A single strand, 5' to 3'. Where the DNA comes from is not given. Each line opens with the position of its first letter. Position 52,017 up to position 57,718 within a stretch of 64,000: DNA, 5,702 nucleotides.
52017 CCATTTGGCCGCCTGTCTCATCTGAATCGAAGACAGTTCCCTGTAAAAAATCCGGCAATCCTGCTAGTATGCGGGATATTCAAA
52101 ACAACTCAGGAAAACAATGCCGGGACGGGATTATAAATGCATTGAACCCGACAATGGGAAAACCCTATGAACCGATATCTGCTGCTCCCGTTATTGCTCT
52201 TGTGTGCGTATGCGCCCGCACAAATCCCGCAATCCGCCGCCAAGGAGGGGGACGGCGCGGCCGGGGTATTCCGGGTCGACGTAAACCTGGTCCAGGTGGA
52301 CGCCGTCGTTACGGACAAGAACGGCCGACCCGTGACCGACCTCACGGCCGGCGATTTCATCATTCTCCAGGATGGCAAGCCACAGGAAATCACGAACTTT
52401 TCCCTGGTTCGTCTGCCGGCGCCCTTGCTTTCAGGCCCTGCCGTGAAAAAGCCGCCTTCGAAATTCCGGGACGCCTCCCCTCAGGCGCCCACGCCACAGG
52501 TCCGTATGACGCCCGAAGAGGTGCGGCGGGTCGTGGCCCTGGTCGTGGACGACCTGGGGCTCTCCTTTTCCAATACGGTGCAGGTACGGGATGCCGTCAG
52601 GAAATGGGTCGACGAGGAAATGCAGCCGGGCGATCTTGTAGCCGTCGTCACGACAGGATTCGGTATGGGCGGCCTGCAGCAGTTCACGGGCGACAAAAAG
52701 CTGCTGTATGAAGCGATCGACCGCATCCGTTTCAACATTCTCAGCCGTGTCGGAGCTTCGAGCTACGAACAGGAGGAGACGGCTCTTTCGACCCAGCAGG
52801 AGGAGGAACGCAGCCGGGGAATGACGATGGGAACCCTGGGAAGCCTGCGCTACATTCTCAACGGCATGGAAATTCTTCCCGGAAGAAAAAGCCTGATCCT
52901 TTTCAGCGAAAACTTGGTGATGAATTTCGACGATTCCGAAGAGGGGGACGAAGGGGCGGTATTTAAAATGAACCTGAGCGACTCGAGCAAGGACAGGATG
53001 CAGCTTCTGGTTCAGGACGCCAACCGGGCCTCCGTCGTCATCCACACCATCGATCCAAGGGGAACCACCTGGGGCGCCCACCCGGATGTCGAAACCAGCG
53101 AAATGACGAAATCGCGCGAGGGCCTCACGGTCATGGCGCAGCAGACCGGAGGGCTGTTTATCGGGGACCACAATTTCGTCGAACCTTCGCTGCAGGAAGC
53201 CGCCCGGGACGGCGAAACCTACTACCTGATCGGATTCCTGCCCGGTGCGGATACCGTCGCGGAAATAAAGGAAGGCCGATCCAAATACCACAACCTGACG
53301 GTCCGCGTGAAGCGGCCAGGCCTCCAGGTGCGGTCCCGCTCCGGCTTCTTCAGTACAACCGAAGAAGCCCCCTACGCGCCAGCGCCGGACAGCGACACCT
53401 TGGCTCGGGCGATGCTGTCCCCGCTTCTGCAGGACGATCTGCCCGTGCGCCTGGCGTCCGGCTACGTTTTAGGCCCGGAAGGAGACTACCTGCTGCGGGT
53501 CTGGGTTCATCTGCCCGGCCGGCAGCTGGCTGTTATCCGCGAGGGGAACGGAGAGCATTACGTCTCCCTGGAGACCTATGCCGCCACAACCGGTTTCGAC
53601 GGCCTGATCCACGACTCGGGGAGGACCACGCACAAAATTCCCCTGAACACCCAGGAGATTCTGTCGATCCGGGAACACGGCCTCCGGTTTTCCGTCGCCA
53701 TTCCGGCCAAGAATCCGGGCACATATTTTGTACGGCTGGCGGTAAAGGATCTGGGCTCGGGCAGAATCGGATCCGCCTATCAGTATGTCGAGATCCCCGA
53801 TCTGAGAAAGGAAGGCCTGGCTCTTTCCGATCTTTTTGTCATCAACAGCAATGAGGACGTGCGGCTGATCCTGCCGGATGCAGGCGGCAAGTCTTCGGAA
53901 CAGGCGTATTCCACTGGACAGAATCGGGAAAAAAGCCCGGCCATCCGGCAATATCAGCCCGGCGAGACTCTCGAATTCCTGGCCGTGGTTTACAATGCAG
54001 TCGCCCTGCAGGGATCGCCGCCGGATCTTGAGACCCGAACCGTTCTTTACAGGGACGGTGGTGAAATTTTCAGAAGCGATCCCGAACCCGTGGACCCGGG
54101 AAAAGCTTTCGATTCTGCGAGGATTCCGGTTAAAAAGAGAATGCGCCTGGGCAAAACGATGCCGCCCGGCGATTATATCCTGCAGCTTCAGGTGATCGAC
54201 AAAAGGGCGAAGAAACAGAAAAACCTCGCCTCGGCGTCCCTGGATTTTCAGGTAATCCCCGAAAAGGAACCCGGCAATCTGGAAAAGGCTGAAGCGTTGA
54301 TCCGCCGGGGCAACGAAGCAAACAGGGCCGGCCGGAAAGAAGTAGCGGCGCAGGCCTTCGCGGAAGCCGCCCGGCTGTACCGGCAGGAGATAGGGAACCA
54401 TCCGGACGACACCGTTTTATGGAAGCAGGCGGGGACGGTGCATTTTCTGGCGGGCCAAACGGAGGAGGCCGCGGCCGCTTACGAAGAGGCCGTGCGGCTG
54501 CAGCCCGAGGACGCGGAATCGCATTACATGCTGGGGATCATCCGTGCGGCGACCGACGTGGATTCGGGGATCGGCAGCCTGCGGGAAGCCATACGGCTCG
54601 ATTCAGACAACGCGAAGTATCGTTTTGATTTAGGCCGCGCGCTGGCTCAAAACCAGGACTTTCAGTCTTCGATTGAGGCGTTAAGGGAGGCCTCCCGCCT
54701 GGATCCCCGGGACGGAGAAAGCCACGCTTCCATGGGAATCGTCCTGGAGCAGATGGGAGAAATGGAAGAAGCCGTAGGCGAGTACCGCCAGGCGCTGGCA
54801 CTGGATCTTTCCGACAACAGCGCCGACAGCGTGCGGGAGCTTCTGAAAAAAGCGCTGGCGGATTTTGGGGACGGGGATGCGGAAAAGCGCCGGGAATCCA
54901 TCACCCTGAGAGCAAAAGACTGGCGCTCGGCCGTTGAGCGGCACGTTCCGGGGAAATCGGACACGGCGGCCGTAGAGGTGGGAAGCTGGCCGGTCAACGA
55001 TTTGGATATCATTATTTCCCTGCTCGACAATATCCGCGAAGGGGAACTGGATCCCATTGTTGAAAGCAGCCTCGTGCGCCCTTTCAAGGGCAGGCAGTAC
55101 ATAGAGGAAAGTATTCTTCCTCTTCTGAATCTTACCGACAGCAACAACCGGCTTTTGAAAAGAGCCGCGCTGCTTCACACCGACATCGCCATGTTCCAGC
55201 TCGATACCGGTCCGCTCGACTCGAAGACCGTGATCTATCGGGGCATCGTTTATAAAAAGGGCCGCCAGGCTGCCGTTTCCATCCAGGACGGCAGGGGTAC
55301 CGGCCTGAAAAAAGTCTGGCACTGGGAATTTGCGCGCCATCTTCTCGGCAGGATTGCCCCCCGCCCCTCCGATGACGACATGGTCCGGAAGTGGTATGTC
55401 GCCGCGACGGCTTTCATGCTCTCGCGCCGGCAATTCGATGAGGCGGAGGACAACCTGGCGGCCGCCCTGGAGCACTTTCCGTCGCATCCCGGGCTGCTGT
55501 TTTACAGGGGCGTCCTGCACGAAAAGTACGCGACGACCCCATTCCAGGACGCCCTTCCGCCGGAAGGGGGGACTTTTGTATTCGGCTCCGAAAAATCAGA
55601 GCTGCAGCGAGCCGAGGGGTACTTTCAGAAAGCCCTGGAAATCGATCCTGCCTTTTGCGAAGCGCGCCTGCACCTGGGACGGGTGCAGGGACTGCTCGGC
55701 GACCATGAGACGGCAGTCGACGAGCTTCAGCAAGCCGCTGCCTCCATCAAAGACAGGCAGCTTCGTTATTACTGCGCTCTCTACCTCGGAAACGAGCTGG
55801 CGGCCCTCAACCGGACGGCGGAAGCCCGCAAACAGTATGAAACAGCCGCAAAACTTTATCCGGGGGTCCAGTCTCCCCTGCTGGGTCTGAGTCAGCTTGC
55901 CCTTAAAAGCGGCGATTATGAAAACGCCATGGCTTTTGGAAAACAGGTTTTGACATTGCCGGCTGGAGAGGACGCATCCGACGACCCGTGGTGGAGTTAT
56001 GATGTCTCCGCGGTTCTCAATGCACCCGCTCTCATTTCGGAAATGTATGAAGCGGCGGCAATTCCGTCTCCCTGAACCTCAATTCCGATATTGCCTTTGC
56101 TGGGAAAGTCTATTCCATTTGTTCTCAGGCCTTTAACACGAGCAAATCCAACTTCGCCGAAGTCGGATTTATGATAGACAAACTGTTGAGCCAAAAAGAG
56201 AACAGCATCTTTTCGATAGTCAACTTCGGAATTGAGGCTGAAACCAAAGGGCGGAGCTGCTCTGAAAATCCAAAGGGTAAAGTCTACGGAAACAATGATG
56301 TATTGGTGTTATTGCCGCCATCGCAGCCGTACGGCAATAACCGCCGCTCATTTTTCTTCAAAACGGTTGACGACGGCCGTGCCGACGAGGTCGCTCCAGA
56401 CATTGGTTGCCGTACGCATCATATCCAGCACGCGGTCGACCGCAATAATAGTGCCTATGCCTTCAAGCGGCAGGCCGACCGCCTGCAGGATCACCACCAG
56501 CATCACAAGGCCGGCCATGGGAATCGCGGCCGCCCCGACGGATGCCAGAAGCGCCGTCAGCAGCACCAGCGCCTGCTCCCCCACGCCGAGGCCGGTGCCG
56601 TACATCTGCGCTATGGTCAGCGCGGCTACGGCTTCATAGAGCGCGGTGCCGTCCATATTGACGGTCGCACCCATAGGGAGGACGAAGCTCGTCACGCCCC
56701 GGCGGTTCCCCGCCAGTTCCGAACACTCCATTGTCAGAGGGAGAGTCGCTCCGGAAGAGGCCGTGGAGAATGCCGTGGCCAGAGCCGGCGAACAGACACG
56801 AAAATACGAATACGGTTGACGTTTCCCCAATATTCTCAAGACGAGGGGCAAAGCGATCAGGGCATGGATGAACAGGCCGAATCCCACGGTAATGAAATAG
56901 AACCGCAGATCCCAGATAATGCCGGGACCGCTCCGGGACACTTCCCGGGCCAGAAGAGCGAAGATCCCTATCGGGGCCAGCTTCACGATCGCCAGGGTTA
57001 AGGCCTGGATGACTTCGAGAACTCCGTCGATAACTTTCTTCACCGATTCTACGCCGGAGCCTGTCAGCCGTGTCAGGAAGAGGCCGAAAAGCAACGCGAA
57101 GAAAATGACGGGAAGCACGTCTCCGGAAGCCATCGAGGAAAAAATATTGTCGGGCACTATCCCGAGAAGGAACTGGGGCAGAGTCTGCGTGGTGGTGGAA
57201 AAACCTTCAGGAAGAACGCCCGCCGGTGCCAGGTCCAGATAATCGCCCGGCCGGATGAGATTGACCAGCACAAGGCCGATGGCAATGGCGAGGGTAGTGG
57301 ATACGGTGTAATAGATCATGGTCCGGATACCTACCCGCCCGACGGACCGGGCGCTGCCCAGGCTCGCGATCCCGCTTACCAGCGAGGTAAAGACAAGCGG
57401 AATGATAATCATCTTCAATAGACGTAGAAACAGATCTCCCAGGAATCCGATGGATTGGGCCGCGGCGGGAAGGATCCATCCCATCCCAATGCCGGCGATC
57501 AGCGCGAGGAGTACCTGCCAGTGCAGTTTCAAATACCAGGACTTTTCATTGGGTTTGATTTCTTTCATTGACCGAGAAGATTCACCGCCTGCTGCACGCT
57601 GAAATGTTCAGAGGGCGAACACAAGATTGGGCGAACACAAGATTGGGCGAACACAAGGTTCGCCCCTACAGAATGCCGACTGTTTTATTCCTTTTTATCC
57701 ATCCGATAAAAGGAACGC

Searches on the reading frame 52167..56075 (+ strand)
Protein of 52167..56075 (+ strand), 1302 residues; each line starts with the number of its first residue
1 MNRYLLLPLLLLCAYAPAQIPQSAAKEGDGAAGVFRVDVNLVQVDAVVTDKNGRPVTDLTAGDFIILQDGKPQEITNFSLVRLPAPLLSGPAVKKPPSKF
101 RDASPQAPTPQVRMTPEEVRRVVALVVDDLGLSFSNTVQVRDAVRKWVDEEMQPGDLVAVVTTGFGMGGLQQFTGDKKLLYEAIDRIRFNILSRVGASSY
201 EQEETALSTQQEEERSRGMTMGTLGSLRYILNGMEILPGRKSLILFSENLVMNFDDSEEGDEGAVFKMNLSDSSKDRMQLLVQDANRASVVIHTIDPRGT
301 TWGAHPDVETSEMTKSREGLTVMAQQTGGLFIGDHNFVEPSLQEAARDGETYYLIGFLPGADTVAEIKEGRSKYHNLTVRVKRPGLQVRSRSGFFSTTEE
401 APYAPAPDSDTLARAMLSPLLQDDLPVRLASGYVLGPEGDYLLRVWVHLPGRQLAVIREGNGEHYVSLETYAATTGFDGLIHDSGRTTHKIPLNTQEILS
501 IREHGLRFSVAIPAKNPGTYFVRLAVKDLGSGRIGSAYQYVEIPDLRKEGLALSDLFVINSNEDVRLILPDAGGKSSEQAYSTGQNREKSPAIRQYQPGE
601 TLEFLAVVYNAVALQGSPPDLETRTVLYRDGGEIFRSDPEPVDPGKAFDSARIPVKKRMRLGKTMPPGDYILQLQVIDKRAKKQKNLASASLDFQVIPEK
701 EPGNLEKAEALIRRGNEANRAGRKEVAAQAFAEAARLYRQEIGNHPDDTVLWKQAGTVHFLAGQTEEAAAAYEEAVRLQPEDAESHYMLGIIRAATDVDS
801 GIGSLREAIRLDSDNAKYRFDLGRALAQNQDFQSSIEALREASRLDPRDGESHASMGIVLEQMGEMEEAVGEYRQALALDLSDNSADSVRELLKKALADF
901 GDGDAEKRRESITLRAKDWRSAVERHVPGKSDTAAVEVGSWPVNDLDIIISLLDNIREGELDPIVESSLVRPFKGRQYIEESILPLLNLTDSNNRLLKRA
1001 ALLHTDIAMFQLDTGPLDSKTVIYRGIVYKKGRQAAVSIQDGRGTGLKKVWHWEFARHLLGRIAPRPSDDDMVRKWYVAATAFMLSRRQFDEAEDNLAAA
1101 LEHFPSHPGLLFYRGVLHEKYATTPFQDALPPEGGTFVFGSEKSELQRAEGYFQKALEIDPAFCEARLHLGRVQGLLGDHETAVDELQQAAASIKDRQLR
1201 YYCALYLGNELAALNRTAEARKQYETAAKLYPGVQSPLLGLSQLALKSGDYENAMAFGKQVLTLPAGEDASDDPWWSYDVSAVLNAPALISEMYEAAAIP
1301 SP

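Call 7: search_protein_families(library=pfam, proteins=[window:52167-56075:+])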
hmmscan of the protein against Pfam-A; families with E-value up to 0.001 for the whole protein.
window:52167-56075:+ (1302 aa): 18 families
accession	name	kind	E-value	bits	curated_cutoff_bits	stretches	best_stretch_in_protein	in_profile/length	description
PF07719.23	TPR_2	-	1.1e-26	91.2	27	1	752-782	4-34/34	Tetratricopeptide repeat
PF13414.12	TPR_11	-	1.7e-26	92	26.8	2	758-792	3-37/42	TPR repeat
PF13432.12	TPR_16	-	4.4e-26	91.4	32.7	4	820-880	1-61/65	Tetratricopeptide repeat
PF13431.12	TPR_17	-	7.7e-20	69.9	24.4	1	1152-1184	1-33/34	Tetratricopeptide repeat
PF13181.12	TPR_8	-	3.1e-19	67.9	25.7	0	816-848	1-33/34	Tetratricopeptide repeat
PF14559.12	TPR_19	-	2.2e-18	66.8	25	1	726-788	2-64/68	Tetratricopeptide repeat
PF00515.34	TPR_1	-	2.5e-17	62.3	27.8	0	752-782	4-34/34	Tetratricopeptide repeat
PF13428.12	TPR_14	-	3.3e-17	61.7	23.5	1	751-791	3-43/44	Tetratricopeptide repeat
PF13424.12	TPR_12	-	1.5e-14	54.3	30.1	1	709-779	4-75/77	Tetratricopeptide repeat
PF23914.1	TPR_CcmH_CycH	-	5.2e-14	52.8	42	2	779-879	46-150/158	Cytochrome c-type biogenesis protein H TPR domain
PF13371.12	TPR_9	-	3.7e-09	36.9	35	0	745-785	25-65/73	Tetratricopeptide repeat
PF24575.1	TPR_Slam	-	4.4e-08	33.9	35.2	0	792-834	57-99/104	Surface lipoprotein assembly modifier, N-terminal TPR repeats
PF13174.12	TPR_6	-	3.2e-07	31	26.3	0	1165-1190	1-26/33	Tetratricopeptide repeat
PF13176.12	TPR_7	-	7.8e-07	29.1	27.9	0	853-883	2-34/36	Tetratricopeptide repeat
PF12895.13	ANAPC3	-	1e-06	29.3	27.2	0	1145-1208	4-70/82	Anaphase-promoting complex, cyclosome, subunit 3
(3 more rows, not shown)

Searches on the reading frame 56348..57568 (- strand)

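Call 6: search_protein_families(library=pfam, proteins=[window:56348-57568:-])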
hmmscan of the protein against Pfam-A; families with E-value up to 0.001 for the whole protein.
window:56348-57568:- (406 aa): 1 family
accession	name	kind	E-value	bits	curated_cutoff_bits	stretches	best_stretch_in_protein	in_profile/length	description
PF00375.23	SDF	-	5.5e-123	411.3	27.9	1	15-402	1-386/387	Sodium:dicarboxylate symporter family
